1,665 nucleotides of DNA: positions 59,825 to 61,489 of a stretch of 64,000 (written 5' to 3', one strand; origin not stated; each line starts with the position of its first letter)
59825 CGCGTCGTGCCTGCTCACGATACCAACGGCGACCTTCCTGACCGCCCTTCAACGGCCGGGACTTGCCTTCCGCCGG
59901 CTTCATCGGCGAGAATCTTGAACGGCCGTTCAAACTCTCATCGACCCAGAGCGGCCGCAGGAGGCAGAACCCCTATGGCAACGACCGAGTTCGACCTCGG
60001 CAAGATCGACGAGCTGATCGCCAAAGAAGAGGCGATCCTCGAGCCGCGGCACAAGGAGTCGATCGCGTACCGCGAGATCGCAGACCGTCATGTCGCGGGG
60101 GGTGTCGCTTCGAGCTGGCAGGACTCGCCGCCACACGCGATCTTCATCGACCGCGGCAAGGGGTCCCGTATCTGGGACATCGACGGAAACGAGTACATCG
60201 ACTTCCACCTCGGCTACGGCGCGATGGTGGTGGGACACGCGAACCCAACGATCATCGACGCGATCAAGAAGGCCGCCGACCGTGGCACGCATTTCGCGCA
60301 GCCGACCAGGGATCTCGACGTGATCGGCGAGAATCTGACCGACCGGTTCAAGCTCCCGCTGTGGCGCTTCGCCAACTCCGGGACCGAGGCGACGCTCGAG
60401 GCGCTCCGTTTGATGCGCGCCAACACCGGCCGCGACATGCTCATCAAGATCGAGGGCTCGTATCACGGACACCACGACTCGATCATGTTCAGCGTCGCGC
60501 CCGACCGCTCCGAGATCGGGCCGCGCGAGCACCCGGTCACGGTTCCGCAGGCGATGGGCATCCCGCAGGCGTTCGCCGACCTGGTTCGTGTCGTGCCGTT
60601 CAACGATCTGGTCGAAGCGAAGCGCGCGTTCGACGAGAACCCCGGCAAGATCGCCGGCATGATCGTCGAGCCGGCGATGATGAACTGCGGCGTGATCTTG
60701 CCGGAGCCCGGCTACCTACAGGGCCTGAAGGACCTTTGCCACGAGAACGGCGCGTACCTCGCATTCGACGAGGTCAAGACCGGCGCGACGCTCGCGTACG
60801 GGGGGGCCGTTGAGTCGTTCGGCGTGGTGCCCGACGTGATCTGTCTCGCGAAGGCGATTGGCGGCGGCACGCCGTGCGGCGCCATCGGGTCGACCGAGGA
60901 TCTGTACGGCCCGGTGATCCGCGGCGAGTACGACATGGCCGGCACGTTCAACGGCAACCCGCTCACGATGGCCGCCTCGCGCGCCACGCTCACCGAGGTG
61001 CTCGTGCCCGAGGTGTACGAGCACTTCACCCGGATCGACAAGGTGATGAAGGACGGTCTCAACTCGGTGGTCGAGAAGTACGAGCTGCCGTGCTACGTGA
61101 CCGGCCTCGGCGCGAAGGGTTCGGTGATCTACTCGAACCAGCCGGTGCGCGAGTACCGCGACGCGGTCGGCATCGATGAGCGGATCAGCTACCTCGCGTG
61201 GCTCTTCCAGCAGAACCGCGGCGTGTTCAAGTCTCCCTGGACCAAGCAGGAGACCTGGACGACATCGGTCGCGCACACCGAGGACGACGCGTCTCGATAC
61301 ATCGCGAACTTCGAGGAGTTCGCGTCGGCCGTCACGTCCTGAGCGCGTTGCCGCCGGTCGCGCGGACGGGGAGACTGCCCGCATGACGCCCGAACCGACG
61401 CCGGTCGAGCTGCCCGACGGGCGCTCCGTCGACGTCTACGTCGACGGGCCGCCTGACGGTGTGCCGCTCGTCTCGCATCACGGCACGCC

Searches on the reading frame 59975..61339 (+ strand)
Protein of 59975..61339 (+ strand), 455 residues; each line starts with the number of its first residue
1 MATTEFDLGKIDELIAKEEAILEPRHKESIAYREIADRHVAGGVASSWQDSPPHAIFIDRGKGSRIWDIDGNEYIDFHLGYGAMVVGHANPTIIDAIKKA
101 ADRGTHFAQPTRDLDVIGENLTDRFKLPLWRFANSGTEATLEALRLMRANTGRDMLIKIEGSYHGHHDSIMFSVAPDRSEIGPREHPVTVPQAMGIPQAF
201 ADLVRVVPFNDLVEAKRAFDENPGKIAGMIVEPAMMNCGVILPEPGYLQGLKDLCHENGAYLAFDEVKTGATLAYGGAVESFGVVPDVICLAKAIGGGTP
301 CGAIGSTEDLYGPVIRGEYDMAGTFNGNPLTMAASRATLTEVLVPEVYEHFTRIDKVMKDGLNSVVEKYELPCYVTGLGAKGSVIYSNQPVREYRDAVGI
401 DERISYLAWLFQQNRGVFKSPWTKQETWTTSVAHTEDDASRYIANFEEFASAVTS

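Call 59: search_protein_families(library=ncbifam, proteins=[window:59975-61339:+], max_evalue=0.001)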
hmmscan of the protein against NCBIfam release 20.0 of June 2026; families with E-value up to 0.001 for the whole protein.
window:59975-61339:+ (455 aa): 69 families (the best 25 are shown)
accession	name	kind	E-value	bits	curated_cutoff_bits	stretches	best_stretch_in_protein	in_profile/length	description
NF000818.0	PRK00062.1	subfamily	2.7e-99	332.8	398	1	27-453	4-427/429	glutamate-1-semialdehyde 2,1-aminomutase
NF041362.1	GntE_guanitoxin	equivalog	9.3e-98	327.5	525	1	28-440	7-423/426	guanitoxin biosynthesis PLP-dependent transaminase GntE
TIGR00713.1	hemL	equivalog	3.1e-97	325.9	527.3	1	36-450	9-420/423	glutamate-1-semialdehyde 2,1-aminomutase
NF009055.0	PRK12389.1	equivalog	1.5e-85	287.5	637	1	26-448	3-423/431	glutamate-1-semialdehyde 2,1-aminomutase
NF005453.0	PRK07046.1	subfamily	2.9e-82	276.7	425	1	4-453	5-451/453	transaminase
NF001864.0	PRK00615.1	equivalog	8.3e-56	189.4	706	1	58-438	39-414/433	glutamate-1-semialdehyde aminotransferase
NF004426.0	PRK05769.1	equivalog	1.5e-50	172.3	552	1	44-384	28-377/441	acetyl ornithine aminotransferase family protein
TIGR00707.1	argD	subfamily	1.4e-48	165.6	410.05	1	55-379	10-322/381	acetylornithine/succinylornithine family transaminase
NF004856.0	PRK06209.1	equivalog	3.9e-48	164.1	486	1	54-388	40-362/450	glutamate-1-semialdehyde 2,1-aminomutase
NF005993.0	PRK08117.1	subfamily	1.7e-47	162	574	1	56-384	27-365/433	aspartate aminotransferase family protein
NF042418.1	LysJ_Th_th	equivalog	1.3e-44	152.7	700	1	54-350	18-300/386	[LysW]-aminoadipate semialdehyde transaminase LysJ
NF002874.0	PRK03244.1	equivalog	2.2e-44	151.8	457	1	56-365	27-322/399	acetylornithine transaminase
NF002325.0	PRK01278.1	subfamily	9.5e-44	149.6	372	1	55-375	14-325/395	acetylornithine transaminase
NF003468.0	PRK05093.1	subfamily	6.6e-43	146.9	522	1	53-379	22-338/405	acetylornithine/succinyldiaminopimelate transaminase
TIGR03246.1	arg_catab_astC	subfamily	6.9e-42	143.8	609.95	1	53-379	16-332/397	acetylornithine/succinylornithine family transaminase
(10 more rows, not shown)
